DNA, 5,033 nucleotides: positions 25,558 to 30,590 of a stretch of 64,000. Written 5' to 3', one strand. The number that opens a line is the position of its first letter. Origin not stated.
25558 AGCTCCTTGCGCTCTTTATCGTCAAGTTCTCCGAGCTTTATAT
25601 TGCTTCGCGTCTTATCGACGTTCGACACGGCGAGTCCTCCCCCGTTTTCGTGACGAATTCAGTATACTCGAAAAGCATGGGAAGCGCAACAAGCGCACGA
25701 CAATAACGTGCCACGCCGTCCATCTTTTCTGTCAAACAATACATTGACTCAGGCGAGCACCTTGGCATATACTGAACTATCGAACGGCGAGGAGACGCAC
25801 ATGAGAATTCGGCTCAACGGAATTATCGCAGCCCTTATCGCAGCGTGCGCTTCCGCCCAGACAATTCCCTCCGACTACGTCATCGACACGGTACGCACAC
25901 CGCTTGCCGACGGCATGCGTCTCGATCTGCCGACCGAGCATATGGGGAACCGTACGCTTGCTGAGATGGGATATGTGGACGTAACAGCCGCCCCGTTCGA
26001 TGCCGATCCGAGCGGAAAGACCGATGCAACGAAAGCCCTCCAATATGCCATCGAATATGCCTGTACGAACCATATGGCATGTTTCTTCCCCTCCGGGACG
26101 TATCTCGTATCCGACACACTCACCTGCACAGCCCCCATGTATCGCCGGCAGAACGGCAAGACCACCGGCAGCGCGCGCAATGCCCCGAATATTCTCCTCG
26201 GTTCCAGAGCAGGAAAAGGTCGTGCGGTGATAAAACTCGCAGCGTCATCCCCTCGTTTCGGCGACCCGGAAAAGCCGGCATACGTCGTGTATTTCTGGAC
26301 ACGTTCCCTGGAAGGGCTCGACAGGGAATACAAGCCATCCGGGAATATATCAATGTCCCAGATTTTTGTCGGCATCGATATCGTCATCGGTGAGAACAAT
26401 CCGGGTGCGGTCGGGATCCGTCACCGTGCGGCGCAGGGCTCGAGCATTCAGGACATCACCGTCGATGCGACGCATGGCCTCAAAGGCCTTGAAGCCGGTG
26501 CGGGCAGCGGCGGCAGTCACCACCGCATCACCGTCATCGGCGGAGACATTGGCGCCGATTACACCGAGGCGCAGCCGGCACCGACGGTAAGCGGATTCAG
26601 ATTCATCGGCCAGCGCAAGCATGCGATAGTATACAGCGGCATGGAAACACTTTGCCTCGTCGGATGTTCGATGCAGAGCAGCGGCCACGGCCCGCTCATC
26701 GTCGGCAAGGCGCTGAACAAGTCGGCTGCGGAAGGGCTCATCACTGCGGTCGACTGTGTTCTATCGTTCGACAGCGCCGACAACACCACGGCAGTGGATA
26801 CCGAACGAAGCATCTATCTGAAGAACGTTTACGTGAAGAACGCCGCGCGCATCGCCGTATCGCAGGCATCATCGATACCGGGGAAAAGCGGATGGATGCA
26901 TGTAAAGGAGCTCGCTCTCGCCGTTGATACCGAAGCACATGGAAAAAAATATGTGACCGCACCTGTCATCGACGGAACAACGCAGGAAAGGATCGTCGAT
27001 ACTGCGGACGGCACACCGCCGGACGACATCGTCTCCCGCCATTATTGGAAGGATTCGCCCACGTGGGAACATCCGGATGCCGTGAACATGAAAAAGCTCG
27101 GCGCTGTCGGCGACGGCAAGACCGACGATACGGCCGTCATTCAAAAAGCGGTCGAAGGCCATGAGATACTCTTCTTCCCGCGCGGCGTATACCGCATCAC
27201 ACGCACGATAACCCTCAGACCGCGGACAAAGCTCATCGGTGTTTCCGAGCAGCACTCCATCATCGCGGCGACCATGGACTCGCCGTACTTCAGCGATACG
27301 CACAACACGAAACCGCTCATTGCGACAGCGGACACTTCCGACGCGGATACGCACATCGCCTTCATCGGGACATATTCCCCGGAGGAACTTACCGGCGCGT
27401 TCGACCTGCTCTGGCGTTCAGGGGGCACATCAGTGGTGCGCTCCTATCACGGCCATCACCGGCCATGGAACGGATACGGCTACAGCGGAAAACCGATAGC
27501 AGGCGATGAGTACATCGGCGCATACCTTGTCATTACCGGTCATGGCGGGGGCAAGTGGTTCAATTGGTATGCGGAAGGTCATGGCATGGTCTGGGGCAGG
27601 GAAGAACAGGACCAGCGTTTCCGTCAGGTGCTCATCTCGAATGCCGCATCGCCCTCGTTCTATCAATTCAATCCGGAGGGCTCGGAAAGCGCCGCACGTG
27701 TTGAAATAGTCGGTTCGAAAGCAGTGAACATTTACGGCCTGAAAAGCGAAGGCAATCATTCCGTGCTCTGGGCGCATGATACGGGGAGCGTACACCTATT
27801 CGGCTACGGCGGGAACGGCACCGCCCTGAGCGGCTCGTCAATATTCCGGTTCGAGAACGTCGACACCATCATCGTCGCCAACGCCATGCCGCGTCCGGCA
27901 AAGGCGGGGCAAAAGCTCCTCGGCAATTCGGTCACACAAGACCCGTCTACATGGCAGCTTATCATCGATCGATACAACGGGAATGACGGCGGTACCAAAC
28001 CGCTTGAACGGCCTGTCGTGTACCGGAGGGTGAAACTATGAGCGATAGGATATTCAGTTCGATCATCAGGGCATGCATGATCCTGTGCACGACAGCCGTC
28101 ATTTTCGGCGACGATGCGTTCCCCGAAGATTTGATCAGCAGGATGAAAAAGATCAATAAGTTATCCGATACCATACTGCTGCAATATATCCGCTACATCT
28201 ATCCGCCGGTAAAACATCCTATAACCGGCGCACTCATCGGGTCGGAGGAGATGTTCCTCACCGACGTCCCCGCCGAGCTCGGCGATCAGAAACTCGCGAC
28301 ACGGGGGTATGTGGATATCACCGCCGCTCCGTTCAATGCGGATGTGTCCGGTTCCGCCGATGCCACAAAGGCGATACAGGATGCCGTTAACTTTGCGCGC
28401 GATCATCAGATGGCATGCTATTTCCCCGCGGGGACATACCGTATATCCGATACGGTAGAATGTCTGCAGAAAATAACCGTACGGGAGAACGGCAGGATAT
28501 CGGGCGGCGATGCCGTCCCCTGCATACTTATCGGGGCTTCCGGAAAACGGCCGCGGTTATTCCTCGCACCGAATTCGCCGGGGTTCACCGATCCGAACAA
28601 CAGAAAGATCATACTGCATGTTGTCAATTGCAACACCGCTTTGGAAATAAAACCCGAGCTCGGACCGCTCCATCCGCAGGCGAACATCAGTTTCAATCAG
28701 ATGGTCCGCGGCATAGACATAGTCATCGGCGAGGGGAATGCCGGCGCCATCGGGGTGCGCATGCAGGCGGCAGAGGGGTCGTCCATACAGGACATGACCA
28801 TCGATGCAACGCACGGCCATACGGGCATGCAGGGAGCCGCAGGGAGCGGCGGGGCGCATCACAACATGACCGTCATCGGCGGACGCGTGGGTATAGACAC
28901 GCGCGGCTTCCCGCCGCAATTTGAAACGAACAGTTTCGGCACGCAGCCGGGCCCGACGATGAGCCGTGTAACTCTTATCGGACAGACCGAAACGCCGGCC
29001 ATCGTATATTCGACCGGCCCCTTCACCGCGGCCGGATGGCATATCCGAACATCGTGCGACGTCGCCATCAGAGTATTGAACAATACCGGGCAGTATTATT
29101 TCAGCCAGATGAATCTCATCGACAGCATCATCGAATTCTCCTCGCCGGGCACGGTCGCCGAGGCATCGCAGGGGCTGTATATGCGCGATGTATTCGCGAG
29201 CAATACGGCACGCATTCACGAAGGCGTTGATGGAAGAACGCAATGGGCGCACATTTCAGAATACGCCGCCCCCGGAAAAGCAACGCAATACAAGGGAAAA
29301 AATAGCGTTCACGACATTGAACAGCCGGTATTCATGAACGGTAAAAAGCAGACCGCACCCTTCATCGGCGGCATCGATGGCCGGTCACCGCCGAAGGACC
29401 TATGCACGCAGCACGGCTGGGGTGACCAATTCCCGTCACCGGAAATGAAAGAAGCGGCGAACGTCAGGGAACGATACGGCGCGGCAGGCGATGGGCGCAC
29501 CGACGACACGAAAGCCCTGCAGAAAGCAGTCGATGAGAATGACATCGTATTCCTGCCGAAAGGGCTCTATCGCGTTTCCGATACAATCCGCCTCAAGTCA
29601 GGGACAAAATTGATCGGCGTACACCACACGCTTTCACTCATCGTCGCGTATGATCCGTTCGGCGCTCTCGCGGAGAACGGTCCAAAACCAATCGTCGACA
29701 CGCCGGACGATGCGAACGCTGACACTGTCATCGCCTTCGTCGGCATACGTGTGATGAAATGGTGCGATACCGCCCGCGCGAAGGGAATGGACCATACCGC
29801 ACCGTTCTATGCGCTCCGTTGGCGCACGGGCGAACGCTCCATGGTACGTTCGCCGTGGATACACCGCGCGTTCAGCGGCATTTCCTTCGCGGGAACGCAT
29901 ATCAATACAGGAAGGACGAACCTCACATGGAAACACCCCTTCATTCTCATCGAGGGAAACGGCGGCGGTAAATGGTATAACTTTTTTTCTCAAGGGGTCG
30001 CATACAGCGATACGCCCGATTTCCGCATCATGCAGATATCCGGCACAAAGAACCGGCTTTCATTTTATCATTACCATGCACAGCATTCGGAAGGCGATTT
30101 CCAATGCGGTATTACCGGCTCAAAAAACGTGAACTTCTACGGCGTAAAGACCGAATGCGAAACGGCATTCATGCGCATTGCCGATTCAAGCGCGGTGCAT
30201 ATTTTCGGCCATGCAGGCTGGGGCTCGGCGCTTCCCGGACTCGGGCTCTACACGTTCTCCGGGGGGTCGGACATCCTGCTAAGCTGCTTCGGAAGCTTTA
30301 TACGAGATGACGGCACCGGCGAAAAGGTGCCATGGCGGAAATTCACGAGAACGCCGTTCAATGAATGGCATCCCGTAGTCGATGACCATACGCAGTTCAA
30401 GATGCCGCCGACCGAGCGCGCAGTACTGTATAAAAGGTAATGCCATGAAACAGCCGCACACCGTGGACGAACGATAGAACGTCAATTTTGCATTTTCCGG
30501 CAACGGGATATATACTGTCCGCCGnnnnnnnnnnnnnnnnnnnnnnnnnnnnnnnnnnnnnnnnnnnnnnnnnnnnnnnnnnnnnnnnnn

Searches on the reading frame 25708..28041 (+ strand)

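Call 55: search_protein_families(library=pfam, proteins=[window:25708-28041:+], max_evalue=0.0001)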
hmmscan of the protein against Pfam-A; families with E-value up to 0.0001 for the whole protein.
window:25708-28041:+ (777 aa): 1 family
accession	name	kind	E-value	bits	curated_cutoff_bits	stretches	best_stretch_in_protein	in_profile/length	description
PF12708.12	Pect-lyase_RHGA_epim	-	3.5e-27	96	27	2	459-525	2-74/213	Rhamnogalacturonase A/epimerase, pectate lyase-like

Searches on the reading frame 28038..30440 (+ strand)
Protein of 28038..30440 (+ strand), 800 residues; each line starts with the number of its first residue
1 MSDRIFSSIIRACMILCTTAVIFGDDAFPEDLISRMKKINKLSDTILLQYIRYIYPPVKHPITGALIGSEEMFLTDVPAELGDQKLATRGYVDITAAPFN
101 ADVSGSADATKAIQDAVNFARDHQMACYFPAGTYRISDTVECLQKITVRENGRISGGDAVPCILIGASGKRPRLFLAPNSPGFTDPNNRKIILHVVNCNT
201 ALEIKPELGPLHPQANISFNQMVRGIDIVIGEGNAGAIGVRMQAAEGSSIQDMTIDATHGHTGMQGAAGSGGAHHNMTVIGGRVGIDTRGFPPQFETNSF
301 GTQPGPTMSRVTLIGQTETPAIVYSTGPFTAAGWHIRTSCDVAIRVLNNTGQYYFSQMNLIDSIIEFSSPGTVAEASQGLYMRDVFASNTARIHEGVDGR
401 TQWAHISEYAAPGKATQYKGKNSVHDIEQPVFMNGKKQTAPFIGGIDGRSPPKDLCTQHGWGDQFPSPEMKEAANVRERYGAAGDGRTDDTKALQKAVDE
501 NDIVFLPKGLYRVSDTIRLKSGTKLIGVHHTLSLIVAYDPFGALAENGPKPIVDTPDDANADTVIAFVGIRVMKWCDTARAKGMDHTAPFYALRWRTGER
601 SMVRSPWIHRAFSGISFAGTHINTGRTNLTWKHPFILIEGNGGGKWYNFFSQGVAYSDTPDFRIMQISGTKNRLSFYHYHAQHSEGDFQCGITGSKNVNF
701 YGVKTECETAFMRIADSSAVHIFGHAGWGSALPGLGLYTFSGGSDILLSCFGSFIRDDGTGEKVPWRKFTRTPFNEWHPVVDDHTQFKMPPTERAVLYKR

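Call 55: search_protein_families(library=pfam, proteins=[window:28038-30440:+], max_evalue=0.0001)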
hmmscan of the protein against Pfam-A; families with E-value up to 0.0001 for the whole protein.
window:28038-30440:+ (800 aa): 1 family
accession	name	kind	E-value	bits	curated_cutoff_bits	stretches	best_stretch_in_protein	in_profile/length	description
PF12708.12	Pect-lyase_RHGA_epim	-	1.9e-29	103.4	27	2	475-541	3-74/213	Rhamnogalacturonase A/epimerase, pectate lyase-like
